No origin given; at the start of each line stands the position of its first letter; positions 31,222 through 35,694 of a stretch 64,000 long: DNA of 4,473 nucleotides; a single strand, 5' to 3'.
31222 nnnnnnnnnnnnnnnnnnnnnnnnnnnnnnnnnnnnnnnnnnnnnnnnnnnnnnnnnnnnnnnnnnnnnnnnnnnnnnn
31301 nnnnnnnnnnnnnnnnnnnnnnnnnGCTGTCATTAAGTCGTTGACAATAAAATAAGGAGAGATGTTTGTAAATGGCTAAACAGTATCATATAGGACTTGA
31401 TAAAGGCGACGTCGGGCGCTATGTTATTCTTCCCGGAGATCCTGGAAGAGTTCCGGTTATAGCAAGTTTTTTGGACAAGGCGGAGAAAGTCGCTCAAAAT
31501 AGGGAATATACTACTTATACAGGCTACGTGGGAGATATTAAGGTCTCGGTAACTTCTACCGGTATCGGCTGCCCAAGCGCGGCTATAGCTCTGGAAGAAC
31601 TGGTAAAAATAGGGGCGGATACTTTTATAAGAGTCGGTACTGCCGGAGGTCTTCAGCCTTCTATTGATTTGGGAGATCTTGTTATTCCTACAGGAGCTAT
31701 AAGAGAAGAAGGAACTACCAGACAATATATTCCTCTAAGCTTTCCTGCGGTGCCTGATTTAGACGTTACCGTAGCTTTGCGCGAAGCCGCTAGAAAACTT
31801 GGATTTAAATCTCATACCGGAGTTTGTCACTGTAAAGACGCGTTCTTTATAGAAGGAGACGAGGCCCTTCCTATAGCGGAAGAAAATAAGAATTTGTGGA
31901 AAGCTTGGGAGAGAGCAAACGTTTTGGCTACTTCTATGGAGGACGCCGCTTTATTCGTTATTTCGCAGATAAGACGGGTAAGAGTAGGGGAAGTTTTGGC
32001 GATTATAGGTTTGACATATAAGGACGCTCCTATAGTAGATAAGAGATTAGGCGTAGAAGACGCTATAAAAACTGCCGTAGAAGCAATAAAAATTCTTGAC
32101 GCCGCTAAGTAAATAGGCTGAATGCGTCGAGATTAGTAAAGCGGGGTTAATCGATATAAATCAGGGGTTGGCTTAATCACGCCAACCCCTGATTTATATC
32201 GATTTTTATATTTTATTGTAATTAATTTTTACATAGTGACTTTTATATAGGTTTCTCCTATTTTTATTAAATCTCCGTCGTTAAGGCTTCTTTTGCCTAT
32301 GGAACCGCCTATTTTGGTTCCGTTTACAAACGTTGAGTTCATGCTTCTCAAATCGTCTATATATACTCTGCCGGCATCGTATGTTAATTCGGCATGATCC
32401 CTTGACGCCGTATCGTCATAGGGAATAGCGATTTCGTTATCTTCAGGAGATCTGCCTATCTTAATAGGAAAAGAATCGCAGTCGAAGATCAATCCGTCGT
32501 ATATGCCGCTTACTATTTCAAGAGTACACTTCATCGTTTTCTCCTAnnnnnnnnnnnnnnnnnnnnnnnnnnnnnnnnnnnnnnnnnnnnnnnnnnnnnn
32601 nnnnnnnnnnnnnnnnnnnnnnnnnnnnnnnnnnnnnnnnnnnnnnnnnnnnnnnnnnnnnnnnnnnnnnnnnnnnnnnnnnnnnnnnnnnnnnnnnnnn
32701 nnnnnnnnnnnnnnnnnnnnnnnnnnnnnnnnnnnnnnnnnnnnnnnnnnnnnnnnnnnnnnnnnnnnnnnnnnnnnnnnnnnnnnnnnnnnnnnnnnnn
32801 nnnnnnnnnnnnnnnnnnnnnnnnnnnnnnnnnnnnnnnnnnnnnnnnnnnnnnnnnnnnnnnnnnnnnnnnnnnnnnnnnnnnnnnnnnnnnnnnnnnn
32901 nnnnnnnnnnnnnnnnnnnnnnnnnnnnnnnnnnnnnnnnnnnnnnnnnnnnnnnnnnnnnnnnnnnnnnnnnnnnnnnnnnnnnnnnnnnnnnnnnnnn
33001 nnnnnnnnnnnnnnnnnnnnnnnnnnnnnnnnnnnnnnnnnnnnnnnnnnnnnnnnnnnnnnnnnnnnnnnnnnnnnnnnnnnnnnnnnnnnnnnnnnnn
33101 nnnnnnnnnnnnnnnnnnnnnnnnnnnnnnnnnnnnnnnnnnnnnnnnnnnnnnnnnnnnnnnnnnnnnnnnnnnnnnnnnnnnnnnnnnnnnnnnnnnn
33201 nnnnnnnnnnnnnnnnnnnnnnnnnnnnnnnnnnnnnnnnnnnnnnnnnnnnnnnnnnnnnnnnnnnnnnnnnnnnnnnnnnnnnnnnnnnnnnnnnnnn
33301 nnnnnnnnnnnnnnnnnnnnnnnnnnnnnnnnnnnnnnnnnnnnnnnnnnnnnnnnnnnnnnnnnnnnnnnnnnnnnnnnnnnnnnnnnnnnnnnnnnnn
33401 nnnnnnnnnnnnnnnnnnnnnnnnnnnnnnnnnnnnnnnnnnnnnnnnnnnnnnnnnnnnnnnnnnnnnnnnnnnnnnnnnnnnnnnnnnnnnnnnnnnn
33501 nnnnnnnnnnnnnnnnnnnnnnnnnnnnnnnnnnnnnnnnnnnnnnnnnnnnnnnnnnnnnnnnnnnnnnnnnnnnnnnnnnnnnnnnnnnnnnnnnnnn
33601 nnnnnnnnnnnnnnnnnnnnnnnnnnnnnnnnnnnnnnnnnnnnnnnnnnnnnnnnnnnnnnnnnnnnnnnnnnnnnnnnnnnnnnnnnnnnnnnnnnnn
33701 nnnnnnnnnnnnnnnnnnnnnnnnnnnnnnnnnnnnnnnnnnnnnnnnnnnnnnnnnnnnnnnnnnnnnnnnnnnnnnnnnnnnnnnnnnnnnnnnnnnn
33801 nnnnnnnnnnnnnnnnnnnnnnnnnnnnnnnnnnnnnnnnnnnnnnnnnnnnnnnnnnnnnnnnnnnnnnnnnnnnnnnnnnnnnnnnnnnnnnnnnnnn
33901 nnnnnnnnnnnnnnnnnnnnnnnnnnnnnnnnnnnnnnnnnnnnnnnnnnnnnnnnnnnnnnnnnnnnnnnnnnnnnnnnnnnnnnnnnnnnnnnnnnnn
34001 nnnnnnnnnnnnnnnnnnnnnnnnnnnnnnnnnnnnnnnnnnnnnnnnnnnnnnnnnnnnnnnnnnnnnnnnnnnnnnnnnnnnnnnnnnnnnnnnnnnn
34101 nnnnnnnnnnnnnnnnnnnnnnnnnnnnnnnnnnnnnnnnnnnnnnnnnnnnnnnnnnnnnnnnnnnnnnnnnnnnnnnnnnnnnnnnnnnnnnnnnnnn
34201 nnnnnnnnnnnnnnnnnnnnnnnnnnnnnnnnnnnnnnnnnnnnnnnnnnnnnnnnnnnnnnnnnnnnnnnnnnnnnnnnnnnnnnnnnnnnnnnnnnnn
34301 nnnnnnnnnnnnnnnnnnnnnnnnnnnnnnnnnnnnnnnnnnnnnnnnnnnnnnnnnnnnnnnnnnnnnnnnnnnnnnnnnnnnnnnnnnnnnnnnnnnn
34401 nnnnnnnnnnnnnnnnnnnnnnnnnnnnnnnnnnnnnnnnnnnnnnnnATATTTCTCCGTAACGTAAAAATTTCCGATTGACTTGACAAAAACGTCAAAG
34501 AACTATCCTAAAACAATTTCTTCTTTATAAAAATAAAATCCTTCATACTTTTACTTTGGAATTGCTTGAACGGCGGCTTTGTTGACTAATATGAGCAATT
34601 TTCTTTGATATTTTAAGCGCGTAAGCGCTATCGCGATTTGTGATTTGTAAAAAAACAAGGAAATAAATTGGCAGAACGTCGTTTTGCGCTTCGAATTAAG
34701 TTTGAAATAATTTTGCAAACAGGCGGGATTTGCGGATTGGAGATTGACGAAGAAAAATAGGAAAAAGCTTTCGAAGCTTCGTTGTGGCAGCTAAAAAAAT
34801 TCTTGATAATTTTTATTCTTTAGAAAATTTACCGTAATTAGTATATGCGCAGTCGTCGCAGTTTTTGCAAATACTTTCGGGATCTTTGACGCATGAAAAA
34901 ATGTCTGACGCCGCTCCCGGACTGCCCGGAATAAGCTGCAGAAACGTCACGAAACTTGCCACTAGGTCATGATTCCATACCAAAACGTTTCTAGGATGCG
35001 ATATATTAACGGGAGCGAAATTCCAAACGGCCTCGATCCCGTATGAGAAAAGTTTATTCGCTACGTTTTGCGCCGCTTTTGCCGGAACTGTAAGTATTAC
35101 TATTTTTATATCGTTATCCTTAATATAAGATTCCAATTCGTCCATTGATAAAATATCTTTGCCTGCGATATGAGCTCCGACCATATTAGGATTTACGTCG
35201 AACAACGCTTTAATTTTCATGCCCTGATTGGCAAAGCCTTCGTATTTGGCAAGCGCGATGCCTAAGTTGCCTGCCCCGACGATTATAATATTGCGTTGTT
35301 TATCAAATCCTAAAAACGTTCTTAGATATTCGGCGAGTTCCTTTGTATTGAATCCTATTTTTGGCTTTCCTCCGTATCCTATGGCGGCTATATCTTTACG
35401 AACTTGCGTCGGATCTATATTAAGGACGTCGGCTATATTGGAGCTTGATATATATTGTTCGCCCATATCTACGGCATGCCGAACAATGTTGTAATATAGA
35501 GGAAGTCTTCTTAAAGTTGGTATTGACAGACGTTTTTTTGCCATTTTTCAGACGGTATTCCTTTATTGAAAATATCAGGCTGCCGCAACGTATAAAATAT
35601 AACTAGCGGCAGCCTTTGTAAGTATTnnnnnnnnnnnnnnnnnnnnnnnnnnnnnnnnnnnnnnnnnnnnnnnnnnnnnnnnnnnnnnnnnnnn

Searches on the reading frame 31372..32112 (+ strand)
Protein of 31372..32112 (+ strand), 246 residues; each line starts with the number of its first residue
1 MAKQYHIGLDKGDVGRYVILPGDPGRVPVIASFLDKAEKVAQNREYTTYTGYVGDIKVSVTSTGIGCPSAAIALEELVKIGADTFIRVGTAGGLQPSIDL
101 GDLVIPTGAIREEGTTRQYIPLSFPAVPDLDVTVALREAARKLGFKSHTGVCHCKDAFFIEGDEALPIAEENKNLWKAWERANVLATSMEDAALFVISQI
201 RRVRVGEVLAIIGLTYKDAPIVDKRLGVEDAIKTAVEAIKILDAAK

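Call 37: search_protein_families(library=pfam, proteins=[window:31372-32112:+], max_evalue=0.00001)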
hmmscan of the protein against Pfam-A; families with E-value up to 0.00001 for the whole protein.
window:31372-32112:+ (246 aa): 1 family
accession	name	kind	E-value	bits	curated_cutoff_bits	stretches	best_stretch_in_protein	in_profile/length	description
PF01048.26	PNP_UDP_1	-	7.8e-40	137.2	25.1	1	16-237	1-219/233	Phosphorylase superfamily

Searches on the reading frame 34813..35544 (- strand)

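Call 37: search_protein_families(library=pfam, proteins=[window:34813-35544:-], max_evalue=0.00001)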
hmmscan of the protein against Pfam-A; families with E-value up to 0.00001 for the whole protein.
window:34813-35544:- (243 aa): 2 families
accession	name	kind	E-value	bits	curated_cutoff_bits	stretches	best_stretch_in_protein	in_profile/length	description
PF02629.25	CoA_binding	-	3e-24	86.1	22.3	1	81-179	1-97/97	CoA binding domain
PF06971.19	Put_DNA-bind_N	-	2.3e-14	53.6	27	1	7-52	3-48/49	Putative DNA-binding protein N-terminus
